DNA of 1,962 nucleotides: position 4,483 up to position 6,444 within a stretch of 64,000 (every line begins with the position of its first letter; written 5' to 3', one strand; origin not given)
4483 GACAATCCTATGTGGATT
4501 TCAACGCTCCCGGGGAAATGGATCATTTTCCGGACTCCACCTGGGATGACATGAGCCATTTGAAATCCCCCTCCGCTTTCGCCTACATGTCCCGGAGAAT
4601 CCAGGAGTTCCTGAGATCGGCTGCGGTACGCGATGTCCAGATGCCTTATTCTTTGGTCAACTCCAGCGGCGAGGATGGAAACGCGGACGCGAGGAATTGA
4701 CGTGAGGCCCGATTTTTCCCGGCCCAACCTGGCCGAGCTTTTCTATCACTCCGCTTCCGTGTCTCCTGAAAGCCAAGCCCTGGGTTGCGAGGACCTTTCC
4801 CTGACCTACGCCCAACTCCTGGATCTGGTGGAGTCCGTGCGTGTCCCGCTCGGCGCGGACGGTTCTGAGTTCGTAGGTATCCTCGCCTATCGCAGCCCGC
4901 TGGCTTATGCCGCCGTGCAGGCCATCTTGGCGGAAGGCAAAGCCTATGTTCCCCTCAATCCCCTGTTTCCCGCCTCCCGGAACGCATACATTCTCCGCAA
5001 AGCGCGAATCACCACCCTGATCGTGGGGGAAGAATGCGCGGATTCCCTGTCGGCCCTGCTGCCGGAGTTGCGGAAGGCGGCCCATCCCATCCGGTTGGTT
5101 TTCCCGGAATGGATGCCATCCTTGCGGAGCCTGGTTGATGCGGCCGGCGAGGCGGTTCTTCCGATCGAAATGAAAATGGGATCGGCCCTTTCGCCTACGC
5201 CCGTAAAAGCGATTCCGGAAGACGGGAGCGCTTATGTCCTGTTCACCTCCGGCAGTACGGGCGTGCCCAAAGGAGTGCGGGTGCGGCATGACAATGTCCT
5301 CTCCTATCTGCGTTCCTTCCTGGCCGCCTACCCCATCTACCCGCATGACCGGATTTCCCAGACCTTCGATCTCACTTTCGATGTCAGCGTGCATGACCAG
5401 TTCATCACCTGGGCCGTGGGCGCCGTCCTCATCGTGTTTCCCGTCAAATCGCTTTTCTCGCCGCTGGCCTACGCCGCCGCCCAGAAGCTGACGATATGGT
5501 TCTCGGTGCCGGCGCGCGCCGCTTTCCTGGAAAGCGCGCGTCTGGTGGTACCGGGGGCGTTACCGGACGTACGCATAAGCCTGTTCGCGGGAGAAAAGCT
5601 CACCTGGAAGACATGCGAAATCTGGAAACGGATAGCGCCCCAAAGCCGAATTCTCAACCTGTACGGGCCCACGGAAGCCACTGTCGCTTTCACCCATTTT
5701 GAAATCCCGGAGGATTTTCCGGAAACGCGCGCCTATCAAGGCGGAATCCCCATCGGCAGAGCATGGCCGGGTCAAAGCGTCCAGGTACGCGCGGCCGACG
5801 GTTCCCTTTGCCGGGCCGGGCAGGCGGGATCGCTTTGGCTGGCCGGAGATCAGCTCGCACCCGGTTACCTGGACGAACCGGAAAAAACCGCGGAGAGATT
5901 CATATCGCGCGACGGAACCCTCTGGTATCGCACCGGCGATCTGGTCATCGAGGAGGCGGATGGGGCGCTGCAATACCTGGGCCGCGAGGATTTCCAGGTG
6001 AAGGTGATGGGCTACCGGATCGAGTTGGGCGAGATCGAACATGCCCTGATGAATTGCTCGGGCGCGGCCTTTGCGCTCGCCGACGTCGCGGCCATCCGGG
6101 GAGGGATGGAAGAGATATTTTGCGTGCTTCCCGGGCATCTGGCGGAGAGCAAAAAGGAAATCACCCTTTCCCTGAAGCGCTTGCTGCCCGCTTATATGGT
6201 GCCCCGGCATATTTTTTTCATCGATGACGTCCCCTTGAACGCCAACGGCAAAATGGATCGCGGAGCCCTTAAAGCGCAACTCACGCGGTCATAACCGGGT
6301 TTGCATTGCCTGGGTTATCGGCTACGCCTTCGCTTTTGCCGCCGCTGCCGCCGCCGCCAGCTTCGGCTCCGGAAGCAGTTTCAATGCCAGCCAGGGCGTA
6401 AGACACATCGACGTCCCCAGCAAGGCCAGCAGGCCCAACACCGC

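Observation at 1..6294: OmpR-type two-component system divergently adjacent to a dlt-like operon (carrier protein, MBOAT, DltD-like, adenylase) in an apparently diderm, GC-rich genome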

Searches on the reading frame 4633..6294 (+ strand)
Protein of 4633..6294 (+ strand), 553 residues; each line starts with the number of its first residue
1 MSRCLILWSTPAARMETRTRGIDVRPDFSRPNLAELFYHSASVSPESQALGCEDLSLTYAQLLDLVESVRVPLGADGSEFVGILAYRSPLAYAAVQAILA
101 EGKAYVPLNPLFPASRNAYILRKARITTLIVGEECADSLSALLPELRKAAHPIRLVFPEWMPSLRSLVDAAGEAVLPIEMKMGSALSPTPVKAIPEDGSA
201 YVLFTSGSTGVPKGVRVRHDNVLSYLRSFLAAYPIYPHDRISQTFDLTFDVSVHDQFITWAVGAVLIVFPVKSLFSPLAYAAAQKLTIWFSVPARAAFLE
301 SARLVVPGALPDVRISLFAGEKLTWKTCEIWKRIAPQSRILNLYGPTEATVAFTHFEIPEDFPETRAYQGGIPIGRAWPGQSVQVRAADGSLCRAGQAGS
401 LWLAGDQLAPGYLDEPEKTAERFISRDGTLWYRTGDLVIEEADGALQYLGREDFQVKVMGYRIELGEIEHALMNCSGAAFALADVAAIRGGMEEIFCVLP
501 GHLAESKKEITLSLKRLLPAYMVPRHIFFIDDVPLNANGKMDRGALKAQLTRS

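Call 7: search_protein_families(library=pfam, proteins=[window:4633-6294:+], max_evalue=0.01)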
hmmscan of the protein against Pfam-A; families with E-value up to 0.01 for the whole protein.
window:4633-6294:+ (553 aa): 2 families
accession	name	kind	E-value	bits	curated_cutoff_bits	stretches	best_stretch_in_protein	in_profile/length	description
PF00501.34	AMP-binding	-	1.9e-55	188.7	29.9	1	38-413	2-384/384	AMP-binding enzyme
PF13193.12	AMP-binding_C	-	5.9e-05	24.3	24.5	1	467-540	1-76/76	AMP-binding enzyme C-terminal domain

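Call 8: search_protein_families(library=ncbifam, proteins=[window:4633-6294:+], max_evalue=0.01)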
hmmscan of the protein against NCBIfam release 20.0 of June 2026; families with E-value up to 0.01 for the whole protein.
window:4633-6294:+ (553 aa): 100 families (the best 25 are shown)
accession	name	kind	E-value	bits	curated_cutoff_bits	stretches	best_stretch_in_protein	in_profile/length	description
TIGR01733.1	AA-adenyl-dom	subfamily_domain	1e-91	307.8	317.4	1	58-479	1-405/409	amino acid adenylation domain-containing protein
NF003417.0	PRK04813.1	subfamily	5.4e-72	243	476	1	188-549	135-502/505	D-alanine--poly(phosphoribitol) ligase subunit DltA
TIGR01734.1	D-ala-DACP-lig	equivalog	2.8e-70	237.3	559.85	1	192-549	137-501/504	D-alanine--poly(phosphoribitol) ligase subunit DltA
NF038078.1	NRPS_MxcG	equivalog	1.3e-63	214.9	2300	1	33-549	458-959/1442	myxochelin non-ribosomal peptide synthetase MxcG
NF004282.0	PRK05691.1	subfamily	1.4e-61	207.1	4090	1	32-547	1132-1623/4334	non-ribosomal peptide synthase/polyketide synthase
NF047350.1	aureusi_NRPS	equivalog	8.1e-61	205.4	2500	2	316-546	667-891/2373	aureusimine non-ribosomal peptide synthetase AusA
NF041803.1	NRPS_SolG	exception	3.5e-59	200.4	2200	1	36-547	566-1071/1163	solanimycin non-ribosomal peptide synthetase SolG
TIGR03098.1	ligase_PEP_1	hypoth_equivalog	3.1e-58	197.5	592.35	1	33-548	2-516/517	acyl-CoA ligase (AMP-forming), exosortase A system-associated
NF007605.2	PRK10252.1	equivalog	1.8e-52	178.1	2400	1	32-547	455-958/1292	enterobactin non-ribosomal peptide synthetase EntF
NF004837.0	PRK06187.1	subfamily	3.8e-45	154.1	476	1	32-551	9-523/531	long-chain-fatty-acid--CoA ligase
NF004511.1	PRK05852.1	equivalog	1.2e-35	123.1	650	1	33-549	1-503/505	FadD7 family fatty acid--CoA ligase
TIGR03443.1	alpha_am_amid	equivalog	1.2e-35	122.4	1030.1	3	72-425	289-648/1390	L-aminoadipate-semialdehyde dehydrogenase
NF005858.0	PRK07787.1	subfamily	1.2e-32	113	575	1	40-547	10-469/471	acyl-CoA synthetase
NF006386.0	PRK08633.1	equivalog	3.3e-32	111.2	1221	1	58-547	643-1138/1147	acyl-[ACP]--phospholipid O-acyltransferase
NF005801.1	PRK07656.1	equivalog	4.4e-30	104.8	657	1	39-544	9-497/500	FadD3 family acyl-CoA ligase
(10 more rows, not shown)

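Call 9: search_solved_structures(query=window:4633-6294:+, max_evalue=1e-20)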
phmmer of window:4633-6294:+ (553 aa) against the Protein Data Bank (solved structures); distinct sequences matched with E-value up to 1e-20: 79 (the best 60 are shown).
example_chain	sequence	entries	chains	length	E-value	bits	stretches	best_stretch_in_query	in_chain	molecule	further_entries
6mfy_A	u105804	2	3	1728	3.3e-94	319.8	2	189-546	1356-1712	Linear gramicidin synthase subunit A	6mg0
6mfz_A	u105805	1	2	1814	4.2e-94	319.4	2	189-546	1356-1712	Linear gramicidin synthase subunit A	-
9be3_A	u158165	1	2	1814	4.2e-94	319.4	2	189-546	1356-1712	Linear gramicidin synthase subunit A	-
9be4_A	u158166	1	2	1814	4.2e-94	319.4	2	189-546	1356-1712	Linear gramicidin synthase subunit A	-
9meh_A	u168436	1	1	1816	4.2e-94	319.4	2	189-546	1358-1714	Linear gramicidin synthase subunit A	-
8xjz_C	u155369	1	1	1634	1.5e-86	294.5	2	184-546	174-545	Peptide synthetase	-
8k4r_A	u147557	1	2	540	2.2e-81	277.4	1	43-549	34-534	Non-ribosomal peptide synthetase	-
6akd_A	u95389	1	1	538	2.4e-72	247.6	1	36-546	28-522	AMP-dependent synthetase and ligase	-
4oxi_A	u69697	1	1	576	1.1e-66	228.9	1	47-551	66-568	Enterobactin synthetase component F-related protein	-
4d4g_A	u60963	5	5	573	1.8e-64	221.6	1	189-546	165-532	APNAA1 | APNA A1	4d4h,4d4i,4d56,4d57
3vnq_A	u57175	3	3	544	1.4e-61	212.1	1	187-546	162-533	NRPS adenylation protein CytC1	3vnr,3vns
5n9w_A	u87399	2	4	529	1.6e-57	198.7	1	187-546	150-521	Adenylation domain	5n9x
6ea3_B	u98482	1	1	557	5.4e-57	196.9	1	185-546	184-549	adenylation domain of Fuscachelin synthetase component H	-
6o6e_B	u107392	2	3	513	1.1e-56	195.9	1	37-550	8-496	L-proline--[L-prolyl-carrier protein] ligase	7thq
7xbs_A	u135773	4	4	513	2.4e-56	194.8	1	188-550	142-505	CmnG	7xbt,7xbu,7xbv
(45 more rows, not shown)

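Call 36: find_homologous_proteins(query=window:4675-6294:+, max_evalue=1e-30)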
Query window:4675-6294:+ (539 aa): 7711 proteins with E <= 1e-30 among 8000 candidates; the best 120 are listed.
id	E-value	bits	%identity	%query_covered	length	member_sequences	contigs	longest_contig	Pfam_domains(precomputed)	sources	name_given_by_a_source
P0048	0.0e+0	1214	100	100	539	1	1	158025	PF00501.35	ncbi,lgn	-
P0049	9.2e-273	924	76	98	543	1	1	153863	PF00501.35,PF13193.13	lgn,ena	-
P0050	3.0e-250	850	71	99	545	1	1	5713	PF00501.35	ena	-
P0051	1.5e-249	847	70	99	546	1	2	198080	PF00501.35,PF13193.13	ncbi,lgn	-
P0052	4.3e-239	813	70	96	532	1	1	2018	PF00501.35,PF13193.13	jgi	jgi:D-alanine--poly(phosphoribitol) ligase subunit 1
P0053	2.3e-237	807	70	97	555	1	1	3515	PF00501.35,PF13193.13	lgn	-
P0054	9.8e-231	785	67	97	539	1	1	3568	PF00501.35,PF13193.13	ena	-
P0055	2.8e-225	767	66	97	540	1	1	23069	PF00501.35,PF13193.13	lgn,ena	-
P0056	1.6e-224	765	64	97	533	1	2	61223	PF00501.35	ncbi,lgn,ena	-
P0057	2.8e-221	754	66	97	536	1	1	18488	PF00501.35,PF13193.13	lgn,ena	-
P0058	3.0e-221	754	64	96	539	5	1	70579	PF00501.35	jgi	jgi:D-alanine--poly(phosphoribitol) ligase subunit 1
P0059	8.3e-221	752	67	92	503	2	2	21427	PF00501.35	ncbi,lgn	-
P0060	4.7e-220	750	65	98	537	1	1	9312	PF00501.35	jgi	jgi:amino acid adenylation domain-containing protein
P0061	5.4e-219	746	63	98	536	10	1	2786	PF00501.35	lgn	-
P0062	3.9e-212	724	61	96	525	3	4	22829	PF00501.35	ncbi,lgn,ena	-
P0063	9.9e-210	716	64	96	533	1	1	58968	PF00501.35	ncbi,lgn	-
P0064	2.5e-205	701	60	97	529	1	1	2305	PF00501.35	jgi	jgi:amino acid adenylation domain-containing protein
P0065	1.3e-204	699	62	96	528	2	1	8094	PF00501.35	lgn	-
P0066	1.1e-201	689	60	96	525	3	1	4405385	PF00501.35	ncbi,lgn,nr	ncbi:MAG: AMP-binding protein [Fibrobacteres bacterium]|nr:AMP-binding protein [Fibrobacterota bacte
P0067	1.5e-201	689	61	96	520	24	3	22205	PF00501.35,PF13193.13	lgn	-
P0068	9.3e-201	686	61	96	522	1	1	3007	PF00501.35,PF13193.13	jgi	jgi:amino acid adenylation domain-containing protein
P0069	1.4e-199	682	59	96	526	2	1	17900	PF00501.35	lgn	-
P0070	1.2e-198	679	59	96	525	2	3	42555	PF00501.35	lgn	-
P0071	6.6e-198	677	61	96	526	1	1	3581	PF00501.35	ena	-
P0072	1.7e-197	675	60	96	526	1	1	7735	PF00501.35,PF13193.13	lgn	-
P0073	2.3e-195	668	58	96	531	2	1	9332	PF00501.35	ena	-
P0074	1.8e-194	666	58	97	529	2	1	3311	PF00501.35,PF13193.13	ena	-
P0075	6.5e-192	657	61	95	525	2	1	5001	PF00501.35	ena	-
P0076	7.8e-192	657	61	96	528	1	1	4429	PF00501.35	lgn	-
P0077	2.2e-191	655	59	95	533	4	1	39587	PF00501.35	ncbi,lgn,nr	ncbi:MAG: AMP-binding protein [Fibrobacteres bacterium]|nr:AMP-binding protein [Fibrobacterota bacte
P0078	1.9e-190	652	58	96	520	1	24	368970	PF00501.35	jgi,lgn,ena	-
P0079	1.5e-188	646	58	97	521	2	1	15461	PF00501.35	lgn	-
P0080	2.9e-187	642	59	96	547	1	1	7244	PF00501.35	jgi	jgi:amino acid adenylation domain-containing protein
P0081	3.4e-185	635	57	97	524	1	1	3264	PF00501.35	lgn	-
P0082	5.4e-185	634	56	96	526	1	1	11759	PF00501.35,PF13193.13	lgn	-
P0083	3.4e-179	615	56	96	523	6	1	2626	PF00501.35,PF13193.13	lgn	-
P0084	7.9e-178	611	55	96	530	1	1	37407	PF00501.35,PF13193.13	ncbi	-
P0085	4.8e-176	605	56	96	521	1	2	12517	PF00501.35,PF13193.13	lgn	-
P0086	1.0e-175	604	56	97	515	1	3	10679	PF00501.35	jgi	jgi:amino acid adenylation domain-containing protein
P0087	1.9e-175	603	56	97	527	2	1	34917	PF00501.35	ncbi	ncbi:MAG TPA: amino acid adenylation domain-containing protein [Polyangiales bacterium]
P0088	2.1e-170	586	54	96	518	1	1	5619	PF00501.35,PF13193.13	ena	-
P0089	2.5e-168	579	52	97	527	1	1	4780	PF00501.35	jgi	jgi:amino acid adenylation domain-containing protein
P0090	4.6e-167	575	53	96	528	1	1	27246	PF00501.35,PF13193.13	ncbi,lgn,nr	ncbi:MAG TPA: amino acid adenylation domain-containing protein [Polyangiaceae bacterium]|nr:amino ac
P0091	2.5e-165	569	53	96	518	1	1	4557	PF00501.35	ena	-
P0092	7.4e-164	565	52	97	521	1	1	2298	PF00501.35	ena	-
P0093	2.4e-162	560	52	96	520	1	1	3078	PF00501.35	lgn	-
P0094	2.8e-162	559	51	96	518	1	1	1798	PF00501.35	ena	-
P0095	2.7e-161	556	50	96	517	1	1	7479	PF00501.35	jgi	jgi:amino acid adenylation domain-containing protein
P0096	5.0e-161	555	51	97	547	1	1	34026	PF00501.35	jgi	jgi:D-alanine--poly(phosphoribitol) ligase subunit 1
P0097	1.1e-160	554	56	86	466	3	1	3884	PF00501.35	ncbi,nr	ncbi:MAG TPA: AMP-binding protein, partial [Fibrobacteria bacterium]|nr:AMP-binding protein [Fibroba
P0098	2.2e-159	550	51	96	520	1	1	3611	PF00501.35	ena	-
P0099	3.9e-159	549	51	97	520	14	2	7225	PF00501.35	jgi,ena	-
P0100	1.3e-158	547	50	96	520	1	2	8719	PF00501.35,PF13193.13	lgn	-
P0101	1.6e-158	547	51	95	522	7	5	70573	PF00501.35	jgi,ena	jgi:amino acid adenylation domain-containing protein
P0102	9.4e-158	544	51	96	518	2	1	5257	PF00501.35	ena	-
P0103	1.5e-157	544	65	65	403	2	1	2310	PF00501.35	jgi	-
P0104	2.2e-155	537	50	96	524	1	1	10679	PF00501.35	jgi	jgi:amino acid adenylation domain-containing protein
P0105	2.3e-155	536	50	96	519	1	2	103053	PF00501.35,PF13193.13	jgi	jgi:amino acid adenylation domain-containing protein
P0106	2.6e-155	536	52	96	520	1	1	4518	PF00501.35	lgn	-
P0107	4.9e-154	532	48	97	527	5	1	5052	PF00501.35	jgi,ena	-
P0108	8.5e-154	531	50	96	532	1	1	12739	PF00501.35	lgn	-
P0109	6.0e-153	528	49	96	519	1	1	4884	PF00501.35,PF13193.13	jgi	-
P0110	6.7e-153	528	50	96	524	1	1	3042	PF00501.35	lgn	-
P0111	8.9e-151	521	64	65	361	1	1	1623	PF00501.35,PF13193.13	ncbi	-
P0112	3.3e-150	519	50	94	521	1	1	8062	PF00501.35,PF13193.13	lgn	-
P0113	5.0e-149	516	47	97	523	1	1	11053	PF00501.35,PF13193.13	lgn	-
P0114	9.7e-148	511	48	97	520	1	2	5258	PF00501.35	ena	-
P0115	1.3e-147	511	48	96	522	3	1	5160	PF00501.35,PF13193.13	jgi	-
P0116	1.7e-147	511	50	96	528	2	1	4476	PF00501.35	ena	-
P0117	1.4e-146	508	50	96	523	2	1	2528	PF00501.35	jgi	jgi:amino acid adenylation domain-containing protein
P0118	1.5e-145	504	49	94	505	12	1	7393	PF00501.35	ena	-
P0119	5.0e-145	502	48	96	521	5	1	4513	PF00501.35,PF13193.13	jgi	-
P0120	1.8e-139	484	48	96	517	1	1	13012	PF00501.35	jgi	jgi:amino acid adenylation domain-containing protein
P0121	5.3e-138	479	44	96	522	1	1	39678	PF00501.35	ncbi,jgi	jgi:D-alanine--poly(phosphoribitol) ligase subunit 1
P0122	5.4e-137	476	57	67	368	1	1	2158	PF00501.35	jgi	jgi:D-alanine--poly(phosphoribitol) ligase subunit 1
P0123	6.6e-137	476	67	56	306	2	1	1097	PF00501.35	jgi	-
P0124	9.9e-136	472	47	96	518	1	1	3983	PF00501.35,PF13193.13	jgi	jgi:amino acid adenylation domain-containing protein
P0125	3.2e-129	450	51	78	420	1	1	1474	PF00501.35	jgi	jgi:non-ribosomal peptide synthetase component F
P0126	1.8e-124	435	56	70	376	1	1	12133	PF00501.35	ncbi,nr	ncbi:MAG TPA: AMP-binding protein, partial [Fibrobacteria bacterium]|nr:AMP-binding protein [Fibroba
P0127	2.7e-121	424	56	65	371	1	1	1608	PF00501.35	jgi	jgi:non-ribosomal peptide synthetase component F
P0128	2.7e-115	404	42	96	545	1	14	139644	PF00501.35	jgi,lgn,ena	jgi:amino acid adenylation domain-containing protein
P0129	2.6e-113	398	40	96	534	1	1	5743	PF00501.35,PF13193.13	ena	-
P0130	1.6e-112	395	42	96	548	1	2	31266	PF00501.35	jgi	jgi:amino acid adenylation domain-containing protein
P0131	6.1e-112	393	42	97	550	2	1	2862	PF00501.35,PF13193.13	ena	-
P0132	1.0e-111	392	42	97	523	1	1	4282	PF00501.35,PF13193.13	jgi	-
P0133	1.6e-111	392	42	98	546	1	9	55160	PF00501.35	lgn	-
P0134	2.7e-111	391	42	97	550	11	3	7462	PF00501.35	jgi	jgi:amino acid adenylation domain-containing protein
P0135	3.5e-111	391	42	97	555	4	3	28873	PF00501.35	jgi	jgi:amino acid adenylation domain-containing protein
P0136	7.2e-111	390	40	95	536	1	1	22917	PF00501.35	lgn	-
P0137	7.3e-111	390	42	94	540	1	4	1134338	PF00501.35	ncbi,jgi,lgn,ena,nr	ncbi:MAG TPA: amino acid adenylation domain-containing protein [Verrucomicrobiae bacterium]|nr:amino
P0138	8.8e-111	389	41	96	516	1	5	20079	PF00501.35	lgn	-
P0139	4.9e-110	387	43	96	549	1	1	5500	PF00501.35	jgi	jgi:amino acid adenylation domain-containing protein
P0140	6.3e-110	387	41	98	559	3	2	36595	PF00501.35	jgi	jgi:amino acid adenylation domain-containing protein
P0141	1.0e-109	386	40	97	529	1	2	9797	PF00501.35,PF13193.13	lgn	-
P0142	7.9e-109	383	41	97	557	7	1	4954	PF00501.35,PF13193.13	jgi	jgi:amino acid adenylation domain-containing protein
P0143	2.4e-108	381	39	96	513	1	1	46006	PF00501.35,PF13193.13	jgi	-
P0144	4.1e-108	381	39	96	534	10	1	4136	PF00501.35,PF13193.13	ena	-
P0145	5.2e-108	380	42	88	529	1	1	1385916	PF00501.35,PF13193.13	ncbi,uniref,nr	ncbi:Surfactin synthase subunit 2 [Symmachiella macrocystis]|uniref:Surfactin synthase subunit 2 n=1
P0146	6.7e-108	380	40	96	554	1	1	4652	PF00501.35,PF13193.13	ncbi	-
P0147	1.2e-107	379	40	97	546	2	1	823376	PF00501.35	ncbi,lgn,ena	-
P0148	7.9e-107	376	41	95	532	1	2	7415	PF00501.35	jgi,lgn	-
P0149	1.1e-106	376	39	96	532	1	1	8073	PF00501.35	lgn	-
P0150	2.0e-106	375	39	95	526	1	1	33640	PF00501.35,PF13193.13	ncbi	ncbi:amino acid adenylation domain-containing protein [Deltaproteobacteria bacterium TL4]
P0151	2.1e-106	375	41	95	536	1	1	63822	PF00501.35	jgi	jgi:amino acid adenylation domain-containing protein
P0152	2.2e-106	375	41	95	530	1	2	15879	PF00501.35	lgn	-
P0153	2.7e-106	375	41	95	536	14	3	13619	PF00501.35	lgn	-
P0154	2.8e-106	375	41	96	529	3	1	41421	PF00501.35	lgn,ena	-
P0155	3.2e-106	374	41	95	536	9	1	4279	PF00501.35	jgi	jgi:amino acid adenylation domain-containing protein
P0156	4.1e-106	374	41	96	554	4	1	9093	PF00501.35,PF13193.13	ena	-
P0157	4.1e-106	374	42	94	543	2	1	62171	PF00501.35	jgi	jgi:amino acid adenylation domain-containing protein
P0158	4.7e-106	374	40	96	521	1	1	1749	PF00501.35,PF13193.13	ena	-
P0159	5.8e-106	373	41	96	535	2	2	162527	PF00501.35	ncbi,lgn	-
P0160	6.0e-106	373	41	97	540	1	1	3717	PF00501.35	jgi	jgi:amino acid adenylation domain-containing protein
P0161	6.6e-106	373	40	95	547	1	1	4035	PF00501.35,PF13193.13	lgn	-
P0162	7.3e-106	373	40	97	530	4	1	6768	PF00501.35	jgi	-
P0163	1.2e-105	372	40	96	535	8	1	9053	PF00501.35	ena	-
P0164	1.6e-105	372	40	95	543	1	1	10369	PF00501.35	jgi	jgi:amino acid adenylation domain-containing protein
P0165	1.7e-105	372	40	96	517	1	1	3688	PF00501.35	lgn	-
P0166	2.4e-105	371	39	96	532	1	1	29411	PF00501.35,PF13193.13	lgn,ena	-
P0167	3.9e-105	371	42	93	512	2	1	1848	PF00501.35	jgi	jgi:amino acid adenylation domain-containing protein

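Call 37: find_encoding_contigs(protein=P0145, flank=8000, max_places=1)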
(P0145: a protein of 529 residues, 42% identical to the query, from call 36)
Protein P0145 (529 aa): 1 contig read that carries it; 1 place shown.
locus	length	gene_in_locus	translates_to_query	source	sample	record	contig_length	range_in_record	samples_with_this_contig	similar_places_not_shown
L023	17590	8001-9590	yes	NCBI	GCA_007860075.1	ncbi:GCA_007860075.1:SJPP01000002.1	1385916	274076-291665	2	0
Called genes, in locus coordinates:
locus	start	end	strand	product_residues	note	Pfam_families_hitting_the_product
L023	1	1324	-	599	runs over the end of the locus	PF01496:V_ATPase_I (weak)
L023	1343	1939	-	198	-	PF01813:ATP-synt_D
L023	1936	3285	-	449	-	PF02874:ATP-synt_ab_N, PF00006:ATP-synt_ab, PF22919:ATP-synt_VA_C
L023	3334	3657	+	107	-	-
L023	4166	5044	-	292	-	PF00520:Ion_trans, PF07885:Ion_trans_2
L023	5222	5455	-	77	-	-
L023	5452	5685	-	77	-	-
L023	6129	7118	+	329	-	PF13489:Methyltransf_23, PF08003:Methyltransf_9 (weak), PF13649:Methyltransf_25, PF13847:Methyltransf_31, PF08241:Methyltransf_11, PF08242:Methyltransf_12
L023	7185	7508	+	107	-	-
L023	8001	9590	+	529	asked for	PF00501:AMP-binding, PF13193:AMP-binding_C (weak)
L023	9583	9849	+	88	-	PF00550:PP-binding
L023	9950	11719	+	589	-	PF02543:Carbam_trans_N, PF16861:Carbam_trans_C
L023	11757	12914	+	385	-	PF13527:Acetyltransf_9 (weak)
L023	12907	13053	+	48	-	-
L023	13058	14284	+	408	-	-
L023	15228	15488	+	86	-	-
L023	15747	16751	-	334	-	-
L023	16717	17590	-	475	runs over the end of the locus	PF03062:MBOAT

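Call 38: find_encoding_contigs(protein=P0137, flank=8000, max_places=1)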
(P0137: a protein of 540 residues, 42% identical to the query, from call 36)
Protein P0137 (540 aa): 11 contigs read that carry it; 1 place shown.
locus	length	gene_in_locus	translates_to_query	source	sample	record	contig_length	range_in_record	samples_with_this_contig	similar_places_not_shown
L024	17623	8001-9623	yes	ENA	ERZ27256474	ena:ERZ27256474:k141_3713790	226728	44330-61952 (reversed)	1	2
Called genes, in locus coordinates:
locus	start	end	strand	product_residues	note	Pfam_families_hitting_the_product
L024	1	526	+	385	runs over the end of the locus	PF01636:APH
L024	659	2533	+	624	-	PF00884:Sulfatase, PF01663:Phosphodiest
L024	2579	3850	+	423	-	-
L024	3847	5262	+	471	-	PF03062:MBOAT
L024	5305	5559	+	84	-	-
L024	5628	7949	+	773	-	PF08309:LVIVD (weak)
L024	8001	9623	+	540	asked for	PF00501:AMP-binding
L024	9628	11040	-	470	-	PF01229:Glyco_hydro_39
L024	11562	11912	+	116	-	-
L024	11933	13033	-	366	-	PF00072:Response_reg, PF00196:GerE, PF04545:Sigma70_r4 (weak), PF08281:Sigma70_r4_2 (weak), PF08238:Sel1 (faint)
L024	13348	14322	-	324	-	PF13191:AAA_16, PF13245:AAA_19 (weak), PF13401:AAA_22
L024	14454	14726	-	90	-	PF02954:HTH_8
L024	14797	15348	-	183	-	PF02357:NusG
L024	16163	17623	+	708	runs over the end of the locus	PF26182:Ig_NUP210_5th (faint)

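Call 39: find_encoding_contigs(protein=P0066, flank=10000, max_places=1)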
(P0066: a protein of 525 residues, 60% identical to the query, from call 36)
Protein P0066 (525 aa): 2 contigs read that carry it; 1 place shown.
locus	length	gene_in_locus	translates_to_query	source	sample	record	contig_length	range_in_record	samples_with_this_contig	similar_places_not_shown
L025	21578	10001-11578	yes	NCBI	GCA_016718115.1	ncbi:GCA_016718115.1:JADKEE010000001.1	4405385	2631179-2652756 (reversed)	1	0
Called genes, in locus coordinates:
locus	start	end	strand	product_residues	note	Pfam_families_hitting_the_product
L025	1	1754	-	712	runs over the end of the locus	-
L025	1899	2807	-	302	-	PF13620:CarboxypepD_reg (faint)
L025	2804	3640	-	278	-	PF14394:DUF4423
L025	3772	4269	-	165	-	-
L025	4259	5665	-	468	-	-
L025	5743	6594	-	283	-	PF01670:Glyco_hydro_12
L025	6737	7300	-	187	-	PF01209:Ubie_methyltran, PF13489:Methyltransf_23 (weak), PF01135:PCMT (weak), PF13847:Methyltransf_31, PF08241:Methyltransf_11, PF08242:Methyltransf_12 (weak), PF13649:Methyltransf_25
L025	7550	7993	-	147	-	PF12802:MarR_2, PF01047:MarR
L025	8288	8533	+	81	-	PF00550:PP-binding (faint)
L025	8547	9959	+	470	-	PF03062:MBOAT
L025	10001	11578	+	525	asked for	PF00501:AMP-binding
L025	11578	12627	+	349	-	-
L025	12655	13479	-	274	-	PF05368:NmrA, PF13460:NAD_binding_10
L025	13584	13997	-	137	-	PF02082:Rrf2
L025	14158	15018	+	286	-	-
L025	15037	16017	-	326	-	PF06685:DUF1186, PF02810:SEC-C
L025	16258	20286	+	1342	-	PF00668:Condensation, PF00501:AMP-binding, PF00550:PP-binding, PF00106:adh_short, PF08659:KR, PF13561:adh_short_C2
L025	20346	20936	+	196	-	PF00117:GATase, PF07722:Peptidase_C26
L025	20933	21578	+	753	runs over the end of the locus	PF04715:, PF00425:Chorismate_bind, PF01063:Aminotran_4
